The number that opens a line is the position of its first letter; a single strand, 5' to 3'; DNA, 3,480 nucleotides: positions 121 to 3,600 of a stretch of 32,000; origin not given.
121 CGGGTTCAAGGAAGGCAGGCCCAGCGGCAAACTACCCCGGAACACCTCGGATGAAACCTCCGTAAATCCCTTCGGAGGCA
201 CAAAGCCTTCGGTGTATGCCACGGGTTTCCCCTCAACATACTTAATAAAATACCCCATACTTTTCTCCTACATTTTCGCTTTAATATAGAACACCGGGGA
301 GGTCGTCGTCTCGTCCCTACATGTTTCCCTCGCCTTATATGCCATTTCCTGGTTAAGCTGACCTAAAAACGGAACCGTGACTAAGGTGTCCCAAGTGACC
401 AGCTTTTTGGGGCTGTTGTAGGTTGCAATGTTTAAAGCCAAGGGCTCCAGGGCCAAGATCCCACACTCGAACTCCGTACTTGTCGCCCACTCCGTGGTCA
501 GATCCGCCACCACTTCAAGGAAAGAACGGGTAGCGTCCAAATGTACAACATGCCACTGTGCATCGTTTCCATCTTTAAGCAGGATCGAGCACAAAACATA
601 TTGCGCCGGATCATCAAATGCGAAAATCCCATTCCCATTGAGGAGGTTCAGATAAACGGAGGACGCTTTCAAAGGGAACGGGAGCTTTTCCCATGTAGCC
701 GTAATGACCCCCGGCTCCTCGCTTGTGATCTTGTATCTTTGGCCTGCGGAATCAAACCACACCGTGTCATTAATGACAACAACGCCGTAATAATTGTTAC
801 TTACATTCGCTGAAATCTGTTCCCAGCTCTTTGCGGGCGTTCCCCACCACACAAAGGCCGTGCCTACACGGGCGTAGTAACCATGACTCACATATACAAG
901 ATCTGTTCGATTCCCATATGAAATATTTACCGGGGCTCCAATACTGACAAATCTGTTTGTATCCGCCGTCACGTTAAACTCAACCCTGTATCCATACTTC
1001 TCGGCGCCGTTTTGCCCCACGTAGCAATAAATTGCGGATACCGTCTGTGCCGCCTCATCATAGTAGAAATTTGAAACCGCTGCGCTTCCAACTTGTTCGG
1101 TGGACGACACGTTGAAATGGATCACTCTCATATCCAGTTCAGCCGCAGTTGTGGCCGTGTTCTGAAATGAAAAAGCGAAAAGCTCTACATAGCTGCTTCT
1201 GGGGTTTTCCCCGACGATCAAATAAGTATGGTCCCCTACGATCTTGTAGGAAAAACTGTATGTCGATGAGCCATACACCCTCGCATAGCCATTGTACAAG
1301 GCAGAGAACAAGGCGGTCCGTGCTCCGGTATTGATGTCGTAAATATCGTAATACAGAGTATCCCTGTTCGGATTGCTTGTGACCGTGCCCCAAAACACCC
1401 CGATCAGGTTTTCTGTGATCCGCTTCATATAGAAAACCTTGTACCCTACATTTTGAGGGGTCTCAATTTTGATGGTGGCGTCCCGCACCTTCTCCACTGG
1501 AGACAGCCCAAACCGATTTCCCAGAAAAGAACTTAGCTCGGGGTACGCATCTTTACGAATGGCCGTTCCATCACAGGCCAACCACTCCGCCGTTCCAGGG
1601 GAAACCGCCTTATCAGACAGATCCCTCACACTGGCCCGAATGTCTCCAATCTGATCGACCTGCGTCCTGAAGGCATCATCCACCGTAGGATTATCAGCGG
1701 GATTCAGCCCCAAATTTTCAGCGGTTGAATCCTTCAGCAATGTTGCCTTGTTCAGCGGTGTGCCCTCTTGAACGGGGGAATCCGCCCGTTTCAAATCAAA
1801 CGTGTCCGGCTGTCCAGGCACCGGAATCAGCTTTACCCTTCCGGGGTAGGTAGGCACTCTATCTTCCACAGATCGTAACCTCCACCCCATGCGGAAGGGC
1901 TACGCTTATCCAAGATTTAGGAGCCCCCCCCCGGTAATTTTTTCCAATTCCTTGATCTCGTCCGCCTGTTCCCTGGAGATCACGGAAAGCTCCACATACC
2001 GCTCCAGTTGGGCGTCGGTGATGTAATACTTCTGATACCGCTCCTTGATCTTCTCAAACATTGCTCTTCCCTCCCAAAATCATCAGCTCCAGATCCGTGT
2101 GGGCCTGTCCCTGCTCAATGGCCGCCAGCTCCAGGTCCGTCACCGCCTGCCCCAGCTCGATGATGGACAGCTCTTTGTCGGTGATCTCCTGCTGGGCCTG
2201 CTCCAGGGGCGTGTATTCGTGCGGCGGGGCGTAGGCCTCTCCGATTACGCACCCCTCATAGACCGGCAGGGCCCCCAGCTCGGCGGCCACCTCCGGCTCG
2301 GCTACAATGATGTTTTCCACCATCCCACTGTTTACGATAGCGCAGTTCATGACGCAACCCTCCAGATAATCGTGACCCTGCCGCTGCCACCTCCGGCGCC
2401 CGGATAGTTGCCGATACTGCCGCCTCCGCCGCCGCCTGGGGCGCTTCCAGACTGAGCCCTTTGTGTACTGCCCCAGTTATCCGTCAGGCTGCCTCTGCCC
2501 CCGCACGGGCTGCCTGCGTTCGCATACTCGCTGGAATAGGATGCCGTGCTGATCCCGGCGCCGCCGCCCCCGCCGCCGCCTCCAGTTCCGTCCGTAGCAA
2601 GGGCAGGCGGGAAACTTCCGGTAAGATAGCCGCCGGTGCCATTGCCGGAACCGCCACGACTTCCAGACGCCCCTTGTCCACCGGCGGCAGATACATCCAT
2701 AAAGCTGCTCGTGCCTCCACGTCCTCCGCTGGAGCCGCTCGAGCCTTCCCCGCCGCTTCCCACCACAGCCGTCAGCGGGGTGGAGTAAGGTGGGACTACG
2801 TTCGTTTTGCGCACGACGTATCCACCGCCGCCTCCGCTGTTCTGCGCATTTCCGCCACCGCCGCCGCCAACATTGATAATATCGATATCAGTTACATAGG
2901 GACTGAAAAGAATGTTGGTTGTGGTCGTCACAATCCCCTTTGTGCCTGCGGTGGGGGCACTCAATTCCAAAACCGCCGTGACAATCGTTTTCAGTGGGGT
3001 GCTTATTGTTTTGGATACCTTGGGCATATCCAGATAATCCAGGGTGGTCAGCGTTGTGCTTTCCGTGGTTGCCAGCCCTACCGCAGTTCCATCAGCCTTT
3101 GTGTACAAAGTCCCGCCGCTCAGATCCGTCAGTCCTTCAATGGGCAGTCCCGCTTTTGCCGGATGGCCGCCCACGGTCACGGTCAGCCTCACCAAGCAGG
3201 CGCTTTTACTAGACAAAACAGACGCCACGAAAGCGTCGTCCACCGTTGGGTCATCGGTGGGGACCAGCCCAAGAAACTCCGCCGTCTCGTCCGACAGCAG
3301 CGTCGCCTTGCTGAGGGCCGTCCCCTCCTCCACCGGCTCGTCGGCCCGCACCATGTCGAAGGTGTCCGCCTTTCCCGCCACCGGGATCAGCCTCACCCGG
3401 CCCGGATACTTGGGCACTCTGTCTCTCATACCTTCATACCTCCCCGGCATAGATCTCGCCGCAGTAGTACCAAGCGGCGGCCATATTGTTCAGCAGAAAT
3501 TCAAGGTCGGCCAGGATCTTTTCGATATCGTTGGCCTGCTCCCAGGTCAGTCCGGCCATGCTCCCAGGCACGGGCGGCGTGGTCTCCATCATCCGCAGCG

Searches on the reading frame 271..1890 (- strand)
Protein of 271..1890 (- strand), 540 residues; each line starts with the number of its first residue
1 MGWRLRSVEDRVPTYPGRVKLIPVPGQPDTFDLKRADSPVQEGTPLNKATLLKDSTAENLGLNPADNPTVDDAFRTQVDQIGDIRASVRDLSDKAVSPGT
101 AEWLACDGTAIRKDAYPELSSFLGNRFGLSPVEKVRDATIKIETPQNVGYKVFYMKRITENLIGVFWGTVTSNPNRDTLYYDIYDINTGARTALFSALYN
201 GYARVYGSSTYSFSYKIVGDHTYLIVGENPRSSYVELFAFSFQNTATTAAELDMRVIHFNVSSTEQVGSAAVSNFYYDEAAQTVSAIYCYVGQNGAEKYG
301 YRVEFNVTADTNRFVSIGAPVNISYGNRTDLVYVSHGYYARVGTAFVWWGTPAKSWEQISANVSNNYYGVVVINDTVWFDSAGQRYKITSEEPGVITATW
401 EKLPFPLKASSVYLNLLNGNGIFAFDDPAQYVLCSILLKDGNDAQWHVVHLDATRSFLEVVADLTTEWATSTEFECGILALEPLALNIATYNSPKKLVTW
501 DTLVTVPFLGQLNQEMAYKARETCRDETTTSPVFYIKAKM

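Call 70: search_protein_families(library=pfam, max_evalue=0.001, proteins=[window:271-1890:-])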
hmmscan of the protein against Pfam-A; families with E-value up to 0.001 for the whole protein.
window:271-1890:- (540 aa): 1 family
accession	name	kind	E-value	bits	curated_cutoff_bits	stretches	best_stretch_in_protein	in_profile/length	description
PF07484.17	Collar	-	4.8e-06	26.9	24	1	101-128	13-40/57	Phage Tail Collar Domain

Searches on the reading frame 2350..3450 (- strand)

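Call 70: search_protein_families(library=pfam, max_evalue=0.001, proteins=[window:2350-3450:-])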
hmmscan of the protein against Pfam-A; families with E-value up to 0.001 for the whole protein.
window:2350-3450:- (367 aa): 1 family
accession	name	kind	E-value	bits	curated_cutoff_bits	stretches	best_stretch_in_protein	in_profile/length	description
PF21722.4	Gly_rich_2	-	8.2e-13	49.3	24.3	1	180-363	8-225/226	Glycine-rich domain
